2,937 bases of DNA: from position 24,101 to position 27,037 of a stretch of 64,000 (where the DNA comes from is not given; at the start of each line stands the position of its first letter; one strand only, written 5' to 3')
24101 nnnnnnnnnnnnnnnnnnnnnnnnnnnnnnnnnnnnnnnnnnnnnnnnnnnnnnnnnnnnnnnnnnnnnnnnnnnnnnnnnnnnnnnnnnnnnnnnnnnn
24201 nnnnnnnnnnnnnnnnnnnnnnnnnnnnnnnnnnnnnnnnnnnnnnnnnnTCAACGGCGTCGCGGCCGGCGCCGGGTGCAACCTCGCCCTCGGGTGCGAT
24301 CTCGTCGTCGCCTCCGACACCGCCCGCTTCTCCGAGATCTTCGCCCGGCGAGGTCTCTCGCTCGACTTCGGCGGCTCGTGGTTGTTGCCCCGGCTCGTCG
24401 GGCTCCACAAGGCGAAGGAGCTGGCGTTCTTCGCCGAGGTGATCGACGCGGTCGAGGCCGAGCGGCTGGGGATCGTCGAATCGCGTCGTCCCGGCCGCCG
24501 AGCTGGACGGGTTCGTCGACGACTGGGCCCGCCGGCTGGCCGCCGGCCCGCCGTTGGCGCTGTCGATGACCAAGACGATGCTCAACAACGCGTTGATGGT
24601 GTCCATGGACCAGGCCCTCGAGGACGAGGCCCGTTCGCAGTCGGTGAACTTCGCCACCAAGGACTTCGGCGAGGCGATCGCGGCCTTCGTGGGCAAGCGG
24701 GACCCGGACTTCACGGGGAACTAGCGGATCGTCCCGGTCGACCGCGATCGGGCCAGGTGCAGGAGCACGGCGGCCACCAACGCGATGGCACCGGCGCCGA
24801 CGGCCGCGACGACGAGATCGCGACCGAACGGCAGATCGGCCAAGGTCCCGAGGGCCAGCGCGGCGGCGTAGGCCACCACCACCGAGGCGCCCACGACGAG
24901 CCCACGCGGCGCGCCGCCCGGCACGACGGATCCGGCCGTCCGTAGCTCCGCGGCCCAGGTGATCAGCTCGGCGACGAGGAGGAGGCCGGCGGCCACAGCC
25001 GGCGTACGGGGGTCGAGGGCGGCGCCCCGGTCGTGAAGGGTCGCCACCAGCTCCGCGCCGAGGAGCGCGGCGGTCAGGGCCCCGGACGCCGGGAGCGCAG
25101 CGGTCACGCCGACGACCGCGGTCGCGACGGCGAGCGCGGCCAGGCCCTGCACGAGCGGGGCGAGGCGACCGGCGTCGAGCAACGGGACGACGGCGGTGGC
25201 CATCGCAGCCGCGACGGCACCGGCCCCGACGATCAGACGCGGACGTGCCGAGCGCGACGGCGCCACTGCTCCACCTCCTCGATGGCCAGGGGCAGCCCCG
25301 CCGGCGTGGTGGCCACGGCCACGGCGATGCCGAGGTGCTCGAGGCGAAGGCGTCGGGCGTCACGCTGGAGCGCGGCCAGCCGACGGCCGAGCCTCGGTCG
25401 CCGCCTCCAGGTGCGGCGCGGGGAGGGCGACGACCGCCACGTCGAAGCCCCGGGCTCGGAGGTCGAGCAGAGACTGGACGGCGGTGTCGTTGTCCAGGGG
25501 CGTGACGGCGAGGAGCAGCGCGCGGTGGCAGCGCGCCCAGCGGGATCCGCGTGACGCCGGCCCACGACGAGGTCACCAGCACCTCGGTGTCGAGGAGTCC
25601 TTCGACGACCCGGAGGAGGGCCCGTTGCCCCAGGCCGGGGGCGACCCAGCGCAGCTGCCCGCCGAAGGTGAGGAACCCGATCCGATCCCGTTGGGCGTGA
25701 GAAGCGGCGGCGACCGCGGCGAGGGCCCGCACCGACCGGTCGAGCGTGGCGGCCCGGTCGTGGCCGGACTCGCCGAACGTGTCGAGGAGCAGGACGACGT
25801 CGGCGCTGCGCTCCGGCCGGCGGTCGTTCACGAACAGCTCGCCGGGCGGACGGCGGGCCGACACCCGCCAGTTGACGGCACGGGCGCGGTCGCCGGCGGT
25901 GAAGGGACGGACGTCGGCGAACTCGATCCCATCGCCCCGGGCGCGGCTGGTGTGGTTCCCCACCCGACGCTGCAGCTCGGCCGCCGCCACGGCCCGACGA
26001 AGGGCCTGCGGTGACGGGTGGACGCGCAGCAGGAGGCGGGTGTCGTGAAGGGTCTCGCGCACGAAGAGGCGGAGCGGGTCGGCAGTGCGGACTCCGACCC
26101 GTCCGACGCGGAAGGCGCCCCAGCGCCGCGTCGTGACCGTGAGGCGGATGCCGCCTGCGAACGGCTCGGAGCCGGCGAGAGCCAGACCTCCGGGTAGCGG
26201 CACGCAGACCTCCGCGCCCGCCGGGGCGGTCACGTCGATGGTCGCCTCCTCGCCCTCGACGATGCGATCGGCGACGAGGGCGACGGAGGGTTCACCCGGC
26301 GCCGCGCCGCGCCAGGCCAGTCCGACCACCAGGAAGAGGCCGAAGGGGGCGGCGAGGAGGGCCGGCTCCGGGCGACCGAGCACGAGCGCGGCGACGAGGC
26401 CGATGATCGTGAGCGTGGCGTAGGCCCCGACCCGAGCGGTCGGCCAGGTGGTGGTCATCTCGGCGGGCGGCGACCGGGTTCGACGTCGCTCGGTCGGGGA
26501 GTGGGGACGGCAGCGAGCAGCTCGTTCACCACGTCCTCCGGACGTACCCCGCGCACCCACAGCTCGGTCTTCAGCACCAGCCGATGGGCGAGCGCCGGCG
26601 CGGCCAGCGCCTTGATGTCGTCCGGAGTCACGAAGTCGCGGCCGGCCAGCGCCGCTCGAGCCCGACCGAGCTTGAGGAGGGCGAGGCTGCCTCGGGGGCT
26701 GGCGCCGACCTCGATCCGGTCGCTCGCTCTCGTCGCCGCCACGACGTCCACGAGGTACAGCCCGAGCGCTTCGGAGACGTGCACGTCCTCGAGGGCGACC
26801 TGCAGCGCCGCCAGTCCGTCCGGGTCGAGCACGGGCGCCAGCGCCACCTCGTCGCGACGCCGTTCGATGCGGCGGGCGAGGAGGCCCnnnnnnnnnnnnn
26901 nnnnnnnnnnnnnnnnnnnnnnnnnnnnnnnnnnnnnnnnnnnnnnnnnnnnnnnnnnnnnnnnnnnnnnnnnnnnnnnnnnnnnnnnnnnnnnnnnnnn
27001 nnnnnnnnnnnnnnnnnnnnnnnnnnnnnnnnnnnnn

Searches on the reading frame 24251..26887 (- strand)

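Call 80: search_protein_families(library=pfam, proteins=[window:24251-26887:-], max_evalue=0.001)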
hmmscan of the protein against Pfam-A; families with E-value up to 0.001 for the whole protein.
window:24251-26887:- (878 aa): 1 family
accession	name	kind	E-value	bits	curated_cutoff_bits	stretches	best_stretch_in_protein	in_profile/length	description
PF01882.25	DUF58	-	5.2e-12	45.9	23.4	1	325-433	1-110/216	Protein of unknown function DUF58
